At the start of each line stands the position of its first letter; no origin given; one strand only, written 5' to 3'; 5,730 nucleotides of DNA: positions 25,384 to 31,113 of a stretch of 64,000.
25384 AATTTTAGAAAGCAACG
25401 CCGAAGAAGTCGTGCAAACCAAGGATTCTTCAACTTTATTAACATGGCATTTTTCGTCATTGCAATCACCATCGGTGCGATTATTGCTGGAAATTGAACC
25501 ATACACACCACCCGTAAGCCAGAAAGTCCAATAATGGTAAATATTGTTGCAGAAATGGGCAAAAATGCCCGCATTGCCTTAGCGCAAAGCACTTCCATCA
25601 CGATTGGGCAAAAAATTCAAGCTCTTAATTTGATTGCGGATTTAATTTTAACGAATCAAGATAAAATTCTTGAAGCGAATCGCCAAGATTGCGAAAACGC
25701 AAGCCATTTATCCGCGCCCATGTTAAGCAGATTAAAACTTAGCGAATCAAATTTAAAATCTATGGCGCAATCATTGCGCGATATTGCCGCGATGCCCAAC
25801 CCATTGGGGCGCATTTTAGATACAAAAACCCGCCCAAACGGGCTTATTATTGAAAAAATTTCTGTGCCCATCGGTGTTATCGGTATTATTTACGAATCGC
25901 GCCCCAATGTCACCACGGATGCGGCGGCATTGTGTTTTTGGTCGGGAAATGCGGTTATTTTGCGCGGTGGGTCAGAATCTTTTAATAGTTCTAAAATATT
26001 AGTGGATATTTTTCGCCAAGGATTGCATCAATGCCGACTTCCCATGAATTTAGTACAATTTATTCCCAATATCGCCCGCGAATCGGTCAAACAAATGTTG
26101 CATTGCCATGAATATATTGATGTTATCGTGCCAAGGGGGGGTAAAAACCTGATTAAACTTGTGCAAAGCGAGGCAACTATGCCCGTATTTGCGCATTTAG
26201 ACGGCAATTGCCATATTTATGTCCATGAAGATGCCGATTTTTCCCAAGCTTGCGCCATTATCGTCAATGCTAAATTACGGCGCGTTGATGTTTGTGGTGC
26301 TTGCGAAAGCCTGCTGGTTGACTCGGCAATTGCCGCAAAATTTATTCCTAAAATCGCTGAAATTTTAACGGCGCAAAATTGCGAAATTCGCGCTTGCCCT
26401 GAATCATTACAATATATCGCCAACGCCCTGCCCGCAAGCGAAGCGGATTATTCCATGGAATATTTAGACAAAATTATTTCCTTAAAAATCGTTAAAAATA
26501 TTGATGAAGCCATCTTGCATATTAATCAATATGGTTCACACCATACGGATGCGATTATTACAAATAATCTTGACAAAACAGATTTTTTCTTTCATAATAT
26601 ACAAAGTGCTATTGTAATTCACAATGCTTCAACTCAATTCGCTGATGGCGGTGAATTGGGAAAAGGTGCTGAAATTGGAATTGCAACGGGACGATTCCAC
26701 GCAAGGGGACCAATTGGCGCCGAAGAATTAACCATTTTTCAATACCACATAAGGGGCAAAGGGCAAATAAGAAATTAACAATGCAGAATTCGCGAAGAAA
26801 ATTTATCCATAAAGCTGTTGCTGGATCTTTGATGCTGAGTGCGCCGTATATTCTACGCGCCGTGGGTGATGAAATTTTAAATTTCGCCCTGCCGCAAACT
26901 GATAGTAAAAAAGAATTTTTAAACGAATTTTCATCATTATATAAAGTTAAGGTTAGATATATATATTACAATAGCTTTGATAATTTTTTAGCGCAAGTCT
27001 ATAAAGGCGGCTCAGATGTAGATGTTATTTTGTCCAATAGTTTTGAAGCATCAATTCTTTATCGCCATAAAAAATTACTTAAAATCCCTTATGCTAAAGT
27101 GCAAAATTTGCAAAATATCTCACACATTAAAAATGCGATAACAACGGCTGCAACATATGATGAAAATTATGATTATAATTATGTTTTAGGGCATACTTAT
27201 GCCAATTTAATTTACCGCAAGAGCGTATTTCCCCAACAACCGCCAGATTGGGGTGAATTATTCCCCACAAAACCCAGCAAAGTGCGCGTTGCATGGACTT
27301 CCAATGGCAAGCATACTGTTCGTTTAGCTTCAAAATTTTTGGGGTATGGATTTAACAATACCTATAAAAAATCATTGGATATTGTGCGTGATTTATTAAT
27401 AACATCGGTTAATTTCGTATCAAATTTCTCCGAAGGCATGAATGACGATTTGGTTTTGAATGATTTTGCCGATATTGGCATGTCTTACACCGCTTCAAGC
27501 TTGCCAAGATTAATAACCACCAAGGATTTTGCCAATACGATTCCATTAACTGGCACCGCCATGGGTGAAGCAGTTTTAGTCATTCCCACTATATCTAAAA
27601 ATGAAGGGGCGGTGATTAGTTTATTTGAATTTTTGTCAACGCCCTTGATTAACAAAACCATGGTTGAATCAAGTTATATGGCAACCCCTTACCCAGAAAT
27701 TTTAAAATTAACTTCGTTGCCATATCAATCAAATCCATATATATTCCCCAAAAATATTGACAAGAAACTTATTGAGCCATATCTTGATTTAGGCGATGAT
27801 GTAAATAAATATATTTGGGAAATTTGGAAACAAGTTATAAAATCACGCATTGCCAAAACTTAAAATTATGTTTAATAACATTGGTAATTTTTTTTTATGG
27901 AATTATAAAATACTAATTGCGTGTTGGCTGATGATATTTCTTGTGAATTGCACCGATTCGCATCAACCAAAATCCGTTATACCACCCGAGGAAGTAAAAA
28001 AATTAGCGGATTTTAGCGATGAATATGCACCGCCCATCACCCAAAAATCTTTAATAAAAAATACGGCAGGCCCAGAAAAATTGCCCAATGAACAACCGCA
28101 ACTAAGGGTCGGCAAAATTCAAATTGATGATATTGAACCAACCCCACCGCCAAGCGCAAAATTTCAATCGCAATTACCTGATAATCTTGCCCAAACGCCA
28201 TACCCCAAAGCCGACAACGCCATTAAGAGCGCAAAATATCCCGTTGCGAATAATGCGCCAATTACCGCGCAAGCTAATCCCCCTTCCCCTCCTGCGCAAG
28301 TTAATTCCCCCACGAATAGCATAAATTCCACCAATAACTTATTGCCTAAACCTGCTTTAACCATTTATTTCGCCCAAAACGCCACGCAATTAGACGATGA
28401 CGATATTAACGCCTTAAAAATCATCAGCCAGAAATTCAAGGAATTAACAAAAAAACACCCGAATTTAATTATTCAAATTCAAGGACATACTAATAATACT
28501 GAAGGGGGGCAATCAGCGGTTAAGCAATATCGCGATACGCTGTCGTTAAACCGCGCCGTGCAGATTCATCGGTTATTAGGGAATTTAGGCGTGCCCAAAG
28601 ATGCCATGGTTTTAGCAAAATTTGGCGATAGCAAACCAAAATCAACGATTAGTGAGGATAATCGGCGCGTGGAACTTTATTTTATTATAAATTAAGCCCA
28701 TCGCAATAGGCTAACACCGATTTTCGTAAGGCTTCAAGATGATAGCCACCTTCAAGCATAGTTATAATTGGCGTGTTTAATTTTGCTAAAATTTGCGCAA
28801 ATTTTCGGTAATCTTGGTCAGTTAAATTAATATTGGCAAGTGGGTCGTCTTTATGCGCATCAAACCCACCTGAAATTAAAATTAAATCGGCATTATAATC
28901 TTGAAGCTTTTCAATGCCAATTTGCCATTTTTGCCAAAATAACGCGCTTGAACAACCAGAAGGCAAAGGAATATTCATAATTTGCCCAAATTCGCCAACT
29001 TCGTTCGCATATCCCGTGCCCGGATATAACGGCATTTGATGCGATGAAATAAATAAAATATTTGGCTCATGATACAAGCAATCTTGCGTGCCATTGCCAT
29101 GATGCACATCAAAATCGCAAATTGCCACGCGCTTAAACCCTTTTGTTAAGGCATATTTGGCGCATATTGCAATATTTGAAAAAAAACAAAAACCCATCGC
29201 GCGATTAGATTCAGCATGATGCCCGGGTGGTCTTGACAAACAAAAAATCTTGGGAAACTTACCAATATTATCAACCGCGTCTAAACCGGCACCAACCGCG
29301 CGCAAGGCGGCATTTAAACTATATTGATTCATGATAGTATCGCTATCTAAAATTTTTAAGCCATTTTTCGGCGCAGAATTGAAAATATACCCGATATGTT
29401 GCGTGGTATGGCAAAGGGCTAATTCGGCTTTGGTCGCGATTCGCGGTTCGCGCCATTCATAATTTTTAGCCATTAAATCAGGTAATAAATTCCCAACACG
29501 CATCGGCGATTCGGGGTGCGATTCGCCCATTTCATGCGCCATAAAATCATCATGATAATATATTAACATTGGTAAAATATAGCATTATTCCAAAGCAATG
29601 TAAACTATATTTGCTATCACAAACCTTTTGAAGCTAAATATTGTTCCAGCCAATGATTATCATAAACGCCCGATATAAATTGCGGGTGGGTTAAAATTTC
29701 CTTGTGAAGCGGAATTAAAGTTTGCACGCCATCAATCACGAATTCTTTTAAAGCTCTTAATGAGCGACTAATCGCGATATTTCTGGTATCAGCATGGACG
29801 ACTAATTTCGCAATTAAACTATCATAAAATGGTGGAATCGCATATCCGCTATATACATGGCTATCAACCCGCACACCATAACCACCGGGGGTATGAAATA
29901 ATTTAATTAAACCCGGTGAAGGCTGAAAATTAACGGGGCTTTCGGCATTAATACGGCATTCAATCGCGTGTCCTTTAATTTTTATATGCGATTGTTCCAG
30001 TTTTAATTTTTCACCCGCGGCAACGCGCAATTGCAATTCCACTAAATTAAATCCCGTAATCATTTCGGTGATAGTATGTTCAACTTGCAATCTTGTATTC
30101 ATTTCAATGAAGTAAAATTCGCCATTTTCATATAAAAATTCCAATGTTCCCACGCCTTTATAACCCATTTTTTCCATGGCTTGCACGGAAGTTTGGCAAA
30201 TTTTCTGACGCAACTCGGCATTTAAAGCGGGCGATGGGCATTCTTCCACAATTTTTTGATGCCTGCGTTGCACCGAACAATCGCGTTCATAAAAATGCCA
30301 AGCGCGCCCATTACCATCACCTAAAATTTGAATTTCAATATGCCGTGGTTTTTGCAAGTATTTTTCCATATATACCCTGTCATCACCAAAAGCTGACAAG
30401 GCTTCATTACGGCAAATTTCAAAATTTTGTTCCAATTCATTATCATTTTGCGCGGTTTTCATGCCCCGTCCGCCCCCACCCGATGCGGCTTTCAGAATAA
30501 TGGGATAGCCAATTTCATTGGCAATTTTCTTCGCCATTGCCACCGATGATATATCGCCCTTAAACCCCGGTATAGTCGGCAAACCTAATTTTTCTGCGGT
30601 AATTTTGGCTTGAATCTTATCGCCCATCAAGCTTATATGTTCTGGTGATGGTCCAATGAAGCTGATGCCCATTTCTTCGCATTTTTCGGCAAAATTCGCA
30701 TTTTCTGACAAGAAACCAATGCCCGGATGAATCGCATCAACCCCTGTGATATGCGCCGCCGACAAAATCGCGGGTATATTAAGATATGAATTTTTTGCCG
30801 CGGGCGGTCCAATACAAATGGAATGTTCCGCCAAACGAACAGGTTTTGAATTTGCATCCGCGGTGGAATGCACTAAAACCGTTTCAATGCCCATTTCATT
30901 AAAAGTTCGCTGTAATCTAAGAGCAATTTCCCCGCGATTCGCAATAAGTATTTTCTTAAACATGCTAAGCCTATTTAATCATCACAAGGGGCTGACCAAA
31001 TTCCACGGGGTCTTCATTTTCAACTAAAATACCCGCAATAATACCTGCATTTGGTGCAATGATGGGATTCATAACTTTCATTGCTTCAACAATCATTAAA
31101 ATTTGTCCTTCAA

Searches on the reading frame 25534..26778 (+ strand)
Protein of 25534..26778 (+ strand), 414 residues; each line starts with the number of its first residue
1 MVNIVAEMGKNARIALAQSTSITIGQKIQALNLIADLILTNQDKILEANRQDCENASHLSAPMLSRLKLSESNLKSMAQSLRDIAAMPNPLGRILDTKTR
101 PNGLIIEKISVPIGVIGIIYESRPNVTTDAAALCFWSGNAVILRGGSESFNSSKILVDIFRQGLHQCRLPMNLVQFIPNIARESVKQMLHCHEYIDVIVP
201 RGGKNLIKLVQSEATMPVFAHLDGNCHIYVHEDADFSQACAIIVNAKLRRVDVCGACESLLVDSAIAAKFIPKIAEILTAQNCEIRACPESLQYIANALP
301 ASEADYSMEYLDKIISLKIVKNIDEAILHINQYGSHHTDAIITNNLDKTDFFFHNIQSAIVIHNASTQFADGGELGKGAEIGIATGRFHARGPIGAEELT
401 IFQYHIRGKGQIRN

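Call 76: search_protein_families(library=pfam, proteins=[window:25534-26778:+], max_evalue=0.0001)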
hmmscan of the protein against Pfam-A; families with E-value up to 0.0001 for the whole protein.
window:25534-26778:+ (414 aa): 1 family
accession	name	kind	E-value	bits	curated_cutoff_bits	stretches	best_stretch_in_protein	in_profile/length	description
PF00171.27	Aldedh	-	2.9e-20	72.7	23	1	8-278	34-293/461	Aldehyde dehydrogenase family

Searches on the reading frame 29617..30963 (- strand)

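Call 76: search_protein_families(library=pfam, proteins=[window:29617-30963:-], max_evalue=0.0001)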
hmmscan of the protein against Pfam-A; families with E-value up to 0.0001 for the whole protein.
window:29617-30963:- (448 aa): 6 families
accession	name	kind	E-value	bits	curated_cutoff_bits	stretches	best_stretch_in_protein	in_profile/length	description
PF02786.22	CPSase_L_D2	-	2.1e-72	243.5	19.8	1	115-321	1-209/211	Carbamoyl-phosphate synthase L chain, ATP binding domain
PF00289.28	Biotin_carb_N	-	7.7e-43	145.9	25.5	1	1-110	1-110/110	Biotin carboxylase, N-terminal domain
PF02785.25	Biotin_carb_C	-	1.2e-37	128.8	32.4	1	335-441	1-108/108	Biotin carboxylase C-terminal domain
PF07478.18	Dala_Dala_lig_C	-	1.7e-12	47.7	24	1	142-290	26-174/204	D-ala D-ala ligase C-terminus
PF02222.28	ATP-grasp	-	1.5e-11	44.7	27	1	137-291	15-162/179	ATP-grasp domain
PF02655.19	ATP-grasp_3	-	2.3e-05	25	23.2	0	145-293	24-158/160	ATP-grasp domain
